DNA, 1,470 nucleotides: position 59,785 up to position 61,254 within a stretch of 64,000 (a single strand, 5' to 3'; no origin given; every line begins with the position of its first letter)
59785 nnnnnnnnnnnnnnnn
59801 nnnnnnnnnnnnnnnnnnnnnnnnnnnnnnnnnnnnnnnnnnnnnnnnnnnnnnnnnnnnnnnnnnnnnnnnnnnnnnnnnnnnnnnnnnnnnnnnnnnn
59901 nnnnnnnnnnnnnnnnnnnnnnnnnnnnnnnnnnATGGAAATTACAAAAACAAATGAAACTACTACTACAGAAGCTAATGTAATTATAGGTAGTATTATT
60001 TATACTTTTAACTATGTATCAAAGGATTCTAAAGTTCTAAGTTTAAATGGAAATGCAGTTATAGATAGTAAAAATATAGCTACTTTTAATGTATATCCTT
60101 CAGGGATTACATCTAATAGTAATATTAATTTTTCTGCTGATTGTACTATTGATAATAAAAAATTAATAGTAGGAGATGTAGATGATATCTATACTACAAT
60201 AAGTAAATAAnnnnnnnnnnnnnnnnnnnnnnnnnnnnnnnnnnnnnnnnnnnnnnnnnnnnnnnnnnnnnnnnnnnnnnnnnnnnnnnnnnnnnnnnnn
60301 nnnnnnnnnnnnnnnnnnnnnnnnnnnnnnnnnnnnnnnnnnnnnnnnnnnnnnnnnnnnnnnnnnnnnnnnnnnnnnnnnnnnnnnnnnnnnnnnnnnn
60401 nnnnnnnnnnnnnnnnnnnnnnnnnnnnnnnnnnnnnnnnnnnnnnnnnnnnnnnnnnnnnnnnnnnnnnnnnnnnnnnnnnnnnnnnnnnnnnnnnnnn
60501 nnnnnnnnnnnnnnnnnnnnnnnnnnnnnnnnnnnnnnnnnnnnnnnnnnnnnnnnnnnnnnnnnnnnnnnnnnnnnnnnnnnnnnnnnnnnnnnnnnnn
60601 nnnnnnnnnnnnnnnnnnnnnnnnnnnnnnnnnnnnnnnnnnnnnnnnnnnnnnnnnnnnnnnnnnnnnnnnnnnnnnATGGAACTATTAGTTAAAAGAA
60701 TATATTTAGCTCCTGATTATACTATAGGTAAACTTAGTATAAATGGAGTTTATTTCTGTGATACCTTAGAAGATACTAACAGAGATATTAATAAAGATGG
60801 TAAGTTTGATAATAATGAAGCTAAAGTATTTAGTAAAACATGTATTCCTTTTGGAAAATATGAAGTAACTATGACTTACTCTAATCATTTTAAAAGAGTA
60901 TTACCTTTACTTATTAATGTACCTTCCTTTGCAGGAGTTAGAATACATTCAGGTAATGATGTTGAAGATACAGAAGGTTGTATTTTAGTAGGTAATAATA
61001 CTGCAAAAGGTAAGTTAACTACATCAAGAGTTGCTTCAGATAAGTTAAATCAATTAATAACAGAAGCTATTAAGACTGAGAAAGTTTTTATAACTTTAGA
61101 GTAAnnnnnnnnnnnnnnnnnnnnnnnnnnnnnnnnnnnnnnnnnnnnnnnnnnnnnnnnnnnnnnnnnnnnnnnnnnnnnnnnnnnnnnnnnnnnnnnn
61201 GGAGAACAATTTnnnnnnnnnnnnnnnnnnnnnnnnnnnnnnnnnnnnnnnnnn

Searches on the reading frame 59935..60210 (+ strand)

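Call 72: search_protein_families(library=pfam, proteins=[window:59935-60210:+], max_evalue=0.01)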
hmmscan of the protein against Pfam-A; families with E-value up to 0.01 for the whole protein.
window:59935-60210:+ (91 aa): 2 families
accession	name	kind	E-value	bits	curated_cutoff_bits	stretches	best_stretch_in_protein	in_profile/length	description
PF15603.11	Imm74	-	0.0037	17.8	27.1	0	28-84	11-68/80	Immunity protein 74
PF07691.17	PA14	-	0.0092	16.2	24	0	23-46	62-85/147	PA14 domain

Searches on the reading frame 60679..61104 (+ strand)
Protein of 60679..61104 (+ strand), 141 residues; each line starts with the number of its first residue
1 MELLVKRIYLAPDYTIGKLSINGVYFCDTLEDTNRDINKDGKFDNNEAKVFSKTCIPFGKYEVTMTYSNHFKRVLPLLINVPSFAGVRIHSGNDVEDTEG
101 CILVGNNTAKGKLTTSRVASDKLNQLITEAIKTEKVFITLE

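Call 72: search_protein_families(library=pfam, proteins=[window:60679-61104:+], max_evalue=0.01)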
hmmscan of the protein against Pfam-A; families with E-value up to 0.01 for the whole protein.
window:60679-61104:+ (141 aa): 1 family
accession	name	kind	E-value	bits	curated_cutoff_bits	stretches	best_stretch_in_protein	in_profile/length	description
PF18925.5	DUF5675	-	3.6e-31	107.8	26.7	1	5-128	2-113/114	Family of unknown function (DUF5675)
